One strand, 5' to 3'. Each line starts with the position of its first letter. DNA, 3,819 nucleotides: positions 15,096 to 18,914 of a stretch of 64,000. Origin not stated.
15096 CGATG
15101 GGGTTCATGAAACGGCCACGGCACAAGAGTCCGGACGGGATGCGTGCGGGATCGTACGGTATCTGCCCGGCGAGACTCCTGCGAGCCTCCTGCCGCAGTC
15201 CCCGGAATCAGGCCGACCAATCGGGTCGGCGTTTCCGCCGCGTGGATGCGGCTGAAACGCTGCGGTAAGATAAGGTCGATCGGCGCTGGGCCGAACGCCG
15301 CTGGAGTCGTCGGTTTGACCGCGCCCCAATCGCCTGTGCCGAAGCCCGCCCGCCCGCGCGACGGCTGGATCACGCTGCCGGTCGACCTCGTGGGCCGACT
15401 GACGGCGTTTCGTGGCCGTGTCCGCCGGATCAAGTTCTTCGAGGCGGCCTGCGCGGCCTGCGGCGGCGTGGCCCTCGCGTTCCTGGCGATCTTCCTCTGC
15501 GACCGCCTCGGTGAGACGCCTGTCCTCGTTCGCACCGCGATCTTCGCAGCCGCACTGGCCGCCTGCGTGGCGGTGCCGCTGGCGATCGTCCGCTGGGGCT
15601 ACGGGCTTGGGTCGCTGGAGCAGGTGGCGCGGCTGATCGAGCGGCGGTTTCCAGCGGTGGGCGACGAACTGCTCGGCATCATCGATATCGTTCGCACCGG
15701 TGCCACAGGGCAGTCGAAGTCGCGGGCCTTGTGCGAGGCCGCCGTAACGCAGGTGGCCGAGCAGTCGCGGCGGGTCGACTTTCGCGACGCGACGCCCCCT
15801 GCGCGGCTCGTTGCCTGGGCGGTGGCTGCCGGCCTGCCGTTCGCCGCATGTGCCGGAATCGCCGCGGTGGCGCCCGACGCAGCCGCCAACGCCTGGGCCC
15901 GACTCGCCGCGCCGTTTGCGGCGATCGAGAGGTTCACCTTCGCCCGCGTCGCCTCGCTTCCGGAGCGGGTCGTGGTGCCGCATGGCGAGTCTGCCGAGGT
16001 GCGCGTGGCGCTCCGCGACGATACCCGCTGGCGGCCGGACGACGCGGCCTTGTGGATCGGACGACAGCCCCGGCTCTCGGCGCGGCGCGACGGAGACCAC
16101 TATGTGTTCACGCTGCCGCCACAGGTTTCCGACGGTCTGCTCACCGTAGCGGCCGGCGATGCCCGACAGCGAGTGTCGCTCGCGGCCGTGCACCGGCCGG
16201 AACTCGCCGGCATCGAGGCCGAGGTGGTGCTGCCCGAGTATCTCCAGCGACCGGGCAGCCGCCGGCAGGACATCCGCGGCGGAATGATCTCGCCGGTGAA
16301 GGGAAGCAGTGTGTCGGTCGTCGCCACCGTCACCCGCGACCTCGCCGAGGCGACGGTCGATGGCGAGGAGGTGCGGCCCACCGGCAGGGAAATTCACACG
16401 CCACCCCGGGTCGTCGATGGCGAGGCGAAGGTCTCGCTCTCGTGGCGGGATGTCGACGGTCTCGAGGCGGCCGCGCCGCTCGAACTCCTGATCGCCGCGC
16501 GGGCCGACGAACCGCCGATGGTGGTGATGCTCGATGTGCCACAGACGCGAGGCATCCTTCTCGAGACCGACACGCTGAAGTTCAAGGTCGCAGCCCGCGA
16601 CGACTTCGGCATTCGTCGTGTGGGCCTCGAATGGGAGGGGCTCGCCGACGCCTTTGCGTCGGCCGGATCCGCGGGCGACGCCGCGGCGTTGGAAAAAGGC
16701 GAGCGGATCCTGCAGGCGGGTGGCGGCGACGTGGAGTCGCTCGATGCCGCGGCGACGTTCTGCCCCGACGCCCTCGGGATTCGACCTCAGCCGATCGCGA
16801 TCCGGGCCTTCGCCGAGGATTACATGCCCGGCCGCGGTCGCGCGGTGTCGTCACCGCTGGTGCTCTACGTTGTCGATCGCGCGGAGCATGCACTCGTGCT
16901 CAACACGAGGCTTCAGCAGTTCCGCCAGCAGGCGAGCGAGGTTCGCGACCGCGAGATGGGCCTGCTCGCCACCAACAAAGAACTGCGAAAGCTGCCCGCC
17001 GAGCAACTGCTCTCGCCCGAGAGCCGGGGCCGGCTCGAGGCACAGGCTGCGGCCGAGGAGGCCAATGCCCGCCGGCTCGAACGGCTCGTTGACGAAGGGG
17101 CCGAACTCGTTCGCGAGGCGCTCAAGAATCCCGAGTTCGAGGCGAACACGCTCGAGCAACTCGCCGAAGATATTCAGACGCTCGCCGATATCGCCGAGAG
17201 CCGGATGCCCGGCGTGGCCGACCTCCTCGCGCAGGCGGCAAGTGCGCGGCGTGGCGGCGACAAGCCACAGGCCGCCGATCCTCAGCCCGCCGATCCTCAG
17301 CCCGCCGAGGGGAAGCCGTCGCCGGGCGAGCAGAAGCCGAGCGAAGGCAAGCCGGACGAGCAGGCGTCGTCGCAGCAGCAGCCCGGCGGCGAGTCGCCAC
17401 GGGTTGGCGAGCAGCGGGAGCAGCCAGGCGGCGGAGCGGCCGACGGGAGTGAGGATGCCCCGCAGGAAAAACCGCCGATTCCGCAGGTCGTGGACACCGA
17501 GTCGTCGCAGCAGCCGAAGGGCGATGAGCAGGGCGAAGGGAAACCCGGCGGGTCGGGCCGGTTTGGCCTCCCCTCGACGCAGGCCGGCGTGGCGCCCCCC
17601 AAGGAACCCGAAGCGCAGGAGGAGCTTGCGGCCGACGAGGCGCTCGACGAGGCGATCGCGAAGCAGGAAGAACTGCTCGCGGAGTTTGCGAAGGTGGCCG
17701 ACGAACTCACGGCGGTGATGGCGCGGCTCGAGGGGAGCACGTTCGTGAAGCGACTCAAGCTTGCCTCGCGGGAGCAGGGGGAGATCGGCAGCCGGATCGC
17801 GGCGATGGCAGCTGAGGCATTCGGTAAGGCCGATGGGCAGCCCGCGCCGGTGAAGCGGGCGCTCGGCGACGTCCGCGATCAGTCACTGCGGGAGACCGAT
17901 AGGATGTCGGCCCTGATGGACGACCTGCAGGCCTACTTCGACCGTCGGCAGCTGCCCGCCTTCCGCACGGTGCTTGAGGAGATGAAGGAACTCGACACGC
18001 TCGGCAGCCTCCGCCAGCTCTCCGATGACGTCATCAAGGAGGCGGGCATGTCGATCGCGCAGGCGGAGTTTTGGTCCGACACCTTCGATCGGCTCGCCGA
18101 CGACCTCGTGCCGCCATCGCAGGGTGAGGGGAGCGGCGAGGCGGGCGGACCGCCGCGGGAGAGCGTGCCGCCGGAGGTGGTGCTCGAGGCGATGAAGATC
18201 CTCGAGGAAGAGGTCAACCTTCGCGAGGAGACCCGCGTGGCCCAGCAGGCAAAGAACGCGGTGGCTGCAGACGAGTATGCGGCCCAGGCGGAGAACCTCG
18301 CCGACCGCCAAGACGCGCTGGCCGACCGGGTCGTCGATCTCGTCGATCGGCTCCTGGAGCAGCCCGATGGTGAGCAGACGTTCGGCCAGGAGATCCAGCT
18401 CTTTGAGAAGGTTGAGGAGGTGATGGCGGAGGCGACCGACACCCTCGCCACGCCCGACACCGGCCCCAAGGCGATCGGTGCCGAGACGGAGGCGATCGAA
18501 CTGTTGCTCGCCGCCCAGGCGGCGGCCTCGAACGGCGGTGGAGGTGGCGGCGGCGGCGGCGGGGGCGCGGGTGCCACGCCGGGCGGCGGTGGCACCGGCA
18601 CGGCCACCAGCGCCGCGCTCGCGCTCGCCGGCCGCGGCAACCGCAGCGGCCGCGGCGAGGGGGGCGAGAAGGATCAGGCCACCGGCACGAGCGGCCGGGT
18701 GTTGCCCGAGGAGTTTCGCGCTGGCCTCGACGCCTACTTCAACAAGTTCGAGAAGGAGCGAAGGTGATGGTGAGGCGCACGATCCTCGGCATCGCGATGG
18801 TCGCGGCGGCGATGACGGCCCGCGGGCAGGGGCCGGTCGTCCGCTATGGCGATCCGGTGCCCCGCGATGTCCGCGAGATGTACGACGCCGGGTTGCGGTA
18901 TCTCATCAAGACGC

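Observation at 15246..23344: Five-gene ATGA-coupled operon of membrane and secreted proteins with no assignable function (best candidate for an undescribed envelope system)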

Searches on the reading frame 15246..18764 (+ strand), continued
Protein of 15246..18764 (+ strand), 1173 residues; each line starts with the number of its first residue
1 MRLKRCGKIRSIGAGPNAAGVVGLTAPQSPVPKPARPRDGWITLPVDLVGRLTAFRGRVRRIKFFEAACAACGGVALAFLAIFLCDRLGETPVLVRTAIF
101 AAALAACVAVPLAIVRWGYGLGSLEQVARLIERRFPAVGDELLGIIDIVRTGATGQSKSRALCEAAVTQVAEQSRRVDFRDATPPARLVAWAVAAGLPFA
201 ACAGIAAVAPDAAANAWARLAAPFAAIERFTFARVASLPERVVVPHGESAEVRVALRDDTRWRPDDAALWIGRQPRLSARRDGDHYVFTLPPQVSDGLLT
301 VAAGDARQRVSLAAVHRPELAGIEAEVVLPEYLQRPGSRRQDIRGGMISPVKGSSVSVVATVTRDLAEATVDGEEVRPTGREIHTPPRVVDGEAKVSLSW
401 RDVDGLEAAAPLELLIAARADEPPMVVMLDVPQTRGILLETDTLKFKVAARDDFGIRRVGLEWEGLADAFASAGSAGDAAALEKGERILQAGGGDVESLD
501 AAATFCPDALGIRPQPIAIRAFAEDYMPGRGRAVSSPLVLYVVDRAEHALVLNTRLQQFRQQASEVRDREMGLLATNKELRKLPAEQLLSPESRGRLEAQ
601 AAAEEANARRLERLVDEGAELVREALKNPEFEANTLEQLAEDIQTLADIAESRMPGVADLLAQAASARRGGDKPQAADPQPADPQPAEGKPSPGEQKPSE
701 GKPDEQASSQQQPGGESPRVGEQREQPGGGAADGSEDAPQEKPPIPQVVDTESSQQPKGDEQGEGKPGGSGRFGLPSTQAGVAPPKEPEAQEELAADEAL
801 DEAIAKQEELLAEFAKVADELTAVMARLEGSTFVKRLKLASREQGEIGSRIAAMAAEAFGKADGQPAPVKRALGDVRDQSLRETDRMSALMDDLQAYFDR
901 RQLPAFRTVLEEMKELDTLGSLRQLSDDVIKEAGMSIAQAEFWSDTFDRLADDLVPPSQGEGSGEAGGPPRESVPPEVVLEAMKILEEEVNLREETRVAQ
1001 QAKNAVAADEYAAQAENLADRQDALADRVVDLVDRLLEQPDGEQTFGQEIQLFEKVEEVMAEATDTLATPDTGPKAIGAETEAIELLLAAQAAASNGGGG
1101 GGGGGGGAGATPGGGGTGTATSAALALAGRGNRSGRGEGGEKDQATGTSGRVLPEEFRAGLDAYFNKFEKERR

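Call 93: find_encoding_contigs(protein=P0200, flank=10000, max_places=1)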
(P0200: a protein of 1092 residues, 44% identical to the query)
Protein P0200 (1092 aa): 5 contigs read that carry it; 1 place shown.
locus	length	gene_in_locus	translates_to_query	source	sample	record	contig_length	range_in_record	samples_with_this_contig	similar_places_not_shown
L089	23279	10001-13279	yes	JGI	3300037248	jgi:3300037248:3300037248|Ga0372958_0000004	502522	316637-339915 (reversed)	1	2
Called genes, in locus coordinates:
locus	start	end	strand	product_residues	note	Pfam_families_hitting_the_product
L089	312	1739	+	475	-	PF03062:MBOAT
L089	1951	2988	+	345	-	-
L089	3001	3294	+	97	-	-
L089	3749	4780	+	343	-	PF20030:bpMoxR, PF07726:AAA_3, PF07728:AAA_5, PF17863:AAA_lid_2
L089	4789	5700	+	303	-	PF01882:DUF58, PF13519:VWA_2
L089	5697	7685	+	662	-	PF07584:BatA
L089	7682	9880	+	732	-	-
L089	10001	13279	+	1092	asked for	-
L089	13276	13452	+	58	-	-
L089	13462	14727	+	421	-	PF07660:STN (faint)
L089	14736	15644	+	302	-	-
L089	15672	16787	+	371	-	-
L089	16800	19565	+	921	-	PF00578:AhpC-TSA, PF08534:Redoxin, PF00085:Thioredoxin (weak), PF13098:Thioredoxin_2 (weak), PF13905:Thioredoxin_8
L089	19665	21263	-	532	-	-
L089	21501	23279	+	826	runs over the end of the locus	PF07635:PSCyt1, PF07583:PSCyt2, PF07587:PSD1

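Call 98: list_cluster_members(proteins=[P0224, P0213, P0211, P0218, P0197, P0203, P0201, P0189, P0183, P0179])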
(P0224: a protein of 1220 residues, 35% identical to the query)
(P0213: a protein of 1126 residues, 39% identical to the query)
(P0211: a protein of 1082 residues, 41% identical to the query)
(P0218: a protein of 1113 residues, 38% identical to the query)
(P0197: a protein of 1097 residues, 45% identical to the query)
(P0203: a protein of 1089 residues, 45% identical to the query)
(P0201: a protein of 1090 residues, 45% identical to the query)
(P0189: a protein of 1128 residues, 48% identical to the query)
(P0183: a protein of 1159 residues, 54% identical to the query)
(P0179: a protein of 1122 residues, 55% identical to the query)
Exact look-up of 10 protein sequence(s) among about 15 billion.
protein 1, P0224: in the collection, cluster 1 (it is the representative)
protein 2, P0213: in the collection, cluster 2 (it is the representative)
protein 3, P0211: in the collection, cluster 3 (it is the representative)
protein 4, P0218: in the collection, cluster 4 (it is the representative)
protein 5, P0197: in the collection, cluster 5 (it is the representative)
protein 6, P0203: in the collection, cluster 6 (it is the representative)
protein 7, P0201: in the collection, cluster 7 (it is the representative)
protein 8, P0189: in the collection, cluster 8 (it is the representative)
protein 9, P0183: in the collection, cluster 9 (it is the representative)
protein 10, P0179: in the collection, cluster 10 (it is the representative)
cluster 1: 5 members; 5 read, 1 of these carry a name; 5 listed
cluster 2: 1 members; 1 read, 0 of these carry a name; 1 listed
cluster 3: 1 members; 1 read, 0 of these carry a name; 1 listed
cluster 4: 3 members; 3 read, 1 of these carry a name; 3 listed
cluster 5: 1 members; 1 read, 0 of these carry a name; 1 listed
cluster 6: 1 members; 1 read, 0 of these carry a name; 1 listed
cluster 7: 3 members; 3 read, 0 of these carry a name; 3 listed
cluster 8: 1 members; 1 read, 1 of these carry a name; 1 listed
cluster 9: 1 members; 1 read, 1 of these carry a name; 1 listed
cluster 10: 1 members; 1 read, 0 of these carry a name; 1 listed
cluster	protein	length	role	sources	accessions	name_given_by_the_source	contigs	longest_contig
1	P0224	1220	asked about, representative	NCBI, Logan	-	-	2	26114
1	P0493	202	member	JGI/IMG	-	hypothetical protein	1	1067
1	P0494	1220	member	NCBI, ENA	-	-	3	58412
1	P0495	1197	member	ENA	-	-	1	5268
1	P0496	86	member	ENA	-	-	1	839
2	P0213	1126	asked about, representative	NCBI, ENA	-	-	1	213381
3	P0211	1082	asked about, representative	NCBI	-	-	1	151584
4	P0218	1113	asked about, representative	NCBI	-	-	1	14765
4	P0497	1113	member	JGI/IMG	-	hypothetical protein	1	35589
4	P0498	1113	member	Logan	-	-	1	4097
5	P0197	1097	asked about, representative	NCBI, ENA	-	-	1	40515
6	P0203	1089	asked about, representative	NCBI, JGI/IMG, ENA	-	-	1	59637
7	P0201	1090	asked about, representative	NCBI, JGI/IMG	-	-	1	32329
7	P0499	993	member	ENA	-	-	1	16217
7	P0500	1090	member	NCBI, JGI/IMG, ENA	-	-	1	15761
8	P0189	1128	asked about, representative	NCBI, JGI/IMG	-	hypothetical protein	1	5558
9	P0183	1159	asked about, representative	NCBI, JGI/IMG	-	hypothetical protein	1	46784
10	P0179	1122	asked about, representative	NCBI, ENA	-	-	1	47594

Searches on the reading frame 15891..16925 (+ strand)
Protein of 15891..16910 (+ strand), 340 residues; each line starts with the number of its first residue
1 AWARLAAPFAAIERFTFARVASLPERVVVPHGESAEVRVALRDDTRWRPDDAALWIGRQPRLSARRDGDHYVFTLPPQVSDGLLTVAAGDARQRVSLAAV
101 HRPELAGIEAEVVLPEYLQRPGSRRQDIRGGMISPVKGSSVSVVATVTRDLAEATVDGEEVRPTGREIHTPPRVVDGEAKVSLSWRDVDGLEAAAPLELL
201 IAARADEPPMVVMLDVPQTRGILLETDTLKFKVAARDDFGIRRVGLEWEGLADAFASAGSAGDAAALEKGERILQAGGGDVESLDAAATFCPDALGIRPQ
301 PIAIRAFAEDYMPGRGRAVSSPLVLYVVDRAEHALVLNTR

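Call 23: search_protein_families(library=pfam, proteins=[window:15891-16910:+], max_evalue=5)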
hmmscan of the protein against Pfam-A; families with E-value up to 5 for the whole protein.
window:15891-16910:+ (340 aa): 1 family
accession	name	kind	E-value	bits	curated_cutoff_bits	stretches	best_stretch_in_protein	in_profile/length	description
PF13779.11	DUF4175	-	0.0053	15.2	27.3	1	107-248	185-321/825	Domain of unknown function (DUF4175)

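Call 56: search_protein_families(library=pfam, alignment_id=A6, max_evalue=0.5)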
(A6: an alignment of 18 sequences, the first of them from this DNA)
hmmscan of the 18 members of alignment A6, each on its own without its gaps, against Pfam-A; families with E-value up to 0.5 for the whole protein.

A. member 1, seq(345 aa): 0 families

B. families by the number of members that match (of 18 scanned): 7 families
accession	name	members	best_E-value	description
PF13779.11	DUF4175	8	1e-05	Domain of unknown function (DUF4175)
PF17957.7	Big_7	3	0.012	Bacterial Ig domain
PF21226.3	MalQ_N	1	9.3e-05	MalQ N-terminal beta sandwich domain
PF00438.25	S-AdoMet_synt_N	1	0.025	S-adenosylmethionine synthetase, N-terminal domain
PF09165.15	Ubiq-Cytc-red_N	1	0.055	Ubiquinol-cytochrome c reductase 8 kDa, N-terminal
PF25329.1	C2_GDE1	1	0.097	GDE1-like C2 domain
PF00801.26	PKD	1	0.46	PKD domain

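Call 84: search_protein_representatives(alignment_id=A6)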
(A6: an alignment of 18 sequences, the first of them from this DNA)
Query: 18 sequences, 338 profile positions. Proteins with E-value up to 0.001 (for the whole library): 5047; up to 1e-10: 1181; up to 1e-30: 474. The best 150 are listed.
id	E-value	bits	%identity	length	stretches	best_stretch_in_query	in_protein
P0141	4.0e-150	516.0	-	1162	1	1-338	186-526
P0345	1.7e-137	474.5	-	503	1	20-338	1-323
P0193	6.0e-136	469.4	-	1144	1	1-338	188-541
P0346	2.1e-132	457.8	-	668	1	1-338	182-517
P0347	1.3e-129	448.6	-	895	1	1-338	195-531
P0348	1.6e-126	438.4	-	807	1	1-338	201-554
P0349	2.2e-123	428.1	-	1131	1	1-337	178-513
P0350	3.1e-123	427.6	-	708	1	1-337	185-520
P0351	3.6e-121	420.9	-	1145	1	1-337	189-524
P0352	1.4e-120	418.9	-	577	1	7-337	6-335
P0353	3.9e-120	417.4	-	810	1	1-338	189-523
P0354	2.9e-119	414.6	-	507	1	2-331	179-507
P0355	4.5e-119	413.9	-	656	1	1-338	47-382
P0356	1.7e-118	412.0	-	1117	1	2-337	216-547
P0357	1.3e-117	409.1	-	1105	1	1-338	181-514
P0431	2.2e-92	326.2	-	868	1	1-336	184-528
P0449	3.0e-86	306.0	-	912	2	165-331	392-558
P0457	1.9e-84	300.1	-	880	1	2-336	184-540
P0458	3.9e-84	299.1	-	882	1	1-336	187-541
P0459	3.0e-82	292.9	-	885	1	1-336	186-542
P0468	9.0e-81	288.0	-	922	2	161-335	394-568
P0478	2.5e-78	280.0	-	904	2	176-336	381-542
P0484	2.6e-76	273.4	-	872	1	1-336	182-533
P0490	6.5e-75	268.7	-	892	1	2-336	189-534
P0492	9.4e-75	268.2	-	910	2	162-336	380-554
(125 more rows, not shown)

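Call 85: search_protein_families(library=pfam, proteins=[P0457, P0458, P0459, P0484, P0490, P0478, P0492, P0468, P0449, P0431], max_evalue=0.01)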
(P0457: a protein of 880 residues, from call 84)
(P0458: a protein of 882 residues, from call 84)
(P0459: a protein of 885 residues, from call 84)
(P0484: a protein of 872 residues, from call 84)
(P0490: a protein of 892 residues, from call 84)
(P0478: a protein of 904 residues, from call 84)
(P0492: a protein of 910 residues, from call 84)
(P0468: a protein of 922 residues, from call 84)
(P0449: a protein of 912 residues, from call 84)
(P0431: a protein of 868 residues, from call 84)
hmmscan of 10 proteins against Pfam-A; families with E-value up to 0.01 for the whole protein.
P0457 (880 aa): 0 families

P0458 (882 aa): 1 family
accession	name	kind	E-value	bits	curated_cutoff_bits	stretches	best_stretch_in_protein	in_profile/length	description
PF18920.5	DUF5671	-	0.0035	17.6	28.4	0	41-94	13-67/132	Domain of unknown function (DUF5671)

P0459 (885 aa): 1 family
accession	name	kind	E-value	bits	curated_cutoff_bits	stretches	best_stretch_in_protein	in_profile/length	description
PF14290.11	SDH5_plant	-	0.00066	20.1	25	1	616-747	62-178/237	Succinate dehydrogenase subunit 5, mitochondrial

P0484 (872 aa): 2 families
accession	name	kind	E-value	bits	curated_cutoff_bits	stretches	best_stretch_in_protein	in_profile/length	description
PF20155.4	TMP_3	-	0.00043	20.5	41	1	540-599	2-61/192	Tape measure protein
PF11026.13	DUF2721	-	0.0019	18.6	28.3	1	11-73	47-110/129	Protein of unknown function (DUF2721)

P0490 (892 aa): 0 families

P0478 (904 aa): 1 family
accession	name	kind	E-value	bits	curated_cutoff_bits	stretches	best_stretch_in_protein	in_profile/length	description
PF18920.5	DUF5671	-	0.0046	17.3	28.4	0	41-90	19-67/132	Domain of unknown function (DUF5671)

P0492 (910 aa): 0 families

P0468 (922 aa): 1 family
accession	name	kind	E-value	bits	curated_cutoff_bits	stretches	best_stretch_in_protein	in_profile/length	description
PF04138.20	GtrA_DPMS_TM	-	0.0022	18.6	26.1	1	38-99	4-62/117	GtrA/DPMS, transmembrane domain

P0449 (912 aa): 0 families

P0431 (868 aa): 1 family
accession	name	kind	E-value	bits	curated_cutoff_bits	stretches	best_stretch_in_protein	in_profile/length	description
PF11026.13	DUF2721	-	0.0084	16.4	28.3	0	12-76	46-111/129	Protein of unknown function (DUF2721)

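Call 86: search_solved_structures(query=A6, max_evalue=5)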
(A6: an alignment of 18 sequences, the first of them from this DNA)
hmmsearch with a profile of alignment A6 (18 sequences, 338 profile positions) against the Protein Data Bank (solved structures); distinct sequences matched with E-value up to 5: 1.
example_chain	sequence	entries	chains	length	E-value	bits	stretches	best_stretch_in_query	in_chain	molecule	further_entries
1d2p_A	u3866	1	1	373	0.18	14.1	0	156-207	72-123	COLLAGEN ADHESIN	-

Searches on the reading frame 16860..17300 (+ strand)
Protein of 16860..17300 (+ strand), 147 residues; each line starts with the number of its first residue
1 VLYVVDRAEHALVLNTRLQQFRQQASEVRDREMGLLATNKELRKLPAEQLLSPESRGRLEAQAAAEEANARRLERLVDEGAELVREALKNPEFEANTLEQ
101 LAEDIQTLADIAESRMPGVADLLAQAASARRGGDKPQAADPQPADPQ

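Call 23: search_protein_families(library=pfam, proteins=[window:16860-17300:+], max_evalue=5)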
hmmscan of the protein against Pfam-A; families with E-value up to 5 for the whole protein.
window:16860-17300:+ (147 aa): 5 families
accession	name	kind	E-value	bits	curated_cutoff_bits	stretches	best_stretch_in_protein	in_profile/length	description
PF05064.18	Nsp1_C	-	0.089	13.1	24.1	1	13-90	28-105/114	Nsp1-like C-terminal region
PF20572.3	DUF6781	-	0.095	13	27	1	41-128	65-150/213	Family of unknown function (DUF6781)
PF04551.19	GcpE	-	0.2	11.1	32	1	63-121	27-75/343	GcpE protein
PF15615.11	TerB_C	-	0.78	10.4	26.3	1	16-112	22-114/148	TerB-C domain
PF13801.11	Metal_resist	-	1.1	9.8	29.2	1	45-109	36-100/125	Heavy-metal resistance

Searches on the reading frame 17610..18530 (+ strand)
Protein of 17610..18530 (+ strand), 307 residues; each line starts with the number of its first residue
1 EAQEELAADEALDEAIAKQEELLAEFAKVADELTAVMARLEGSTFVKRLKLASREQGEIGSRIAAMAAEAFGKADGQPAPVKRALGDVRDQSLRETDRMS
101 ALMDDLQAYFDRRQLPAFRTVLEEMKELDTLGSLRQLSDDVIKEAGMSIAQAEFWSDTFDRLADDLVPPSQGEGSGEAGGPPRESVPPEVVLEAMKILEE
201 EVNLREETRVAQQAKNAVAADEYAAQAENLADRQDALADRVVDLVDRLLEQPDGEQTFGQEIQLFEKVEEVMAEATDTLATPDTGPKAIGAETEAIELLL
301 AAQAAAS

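Call 23: search_protein_families(library=pfam, proteins=[window:17610-18530:+], max_evalue=5)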
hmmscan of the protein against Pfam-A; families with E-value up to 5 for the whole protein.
window:17610-18530:+ (307 aa): 2 families
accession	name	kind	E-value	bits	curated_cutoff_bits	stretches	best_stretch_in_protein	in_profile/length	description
PF12607.13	DUF3772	-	0.4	10.9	25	1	144-166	32-54/63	Protein of unknown function (DUF3772)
PF14712.11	Snapin_Pallidin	-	1.4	9.9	29.6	0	8-41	18-51/89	Snapin/Pallidin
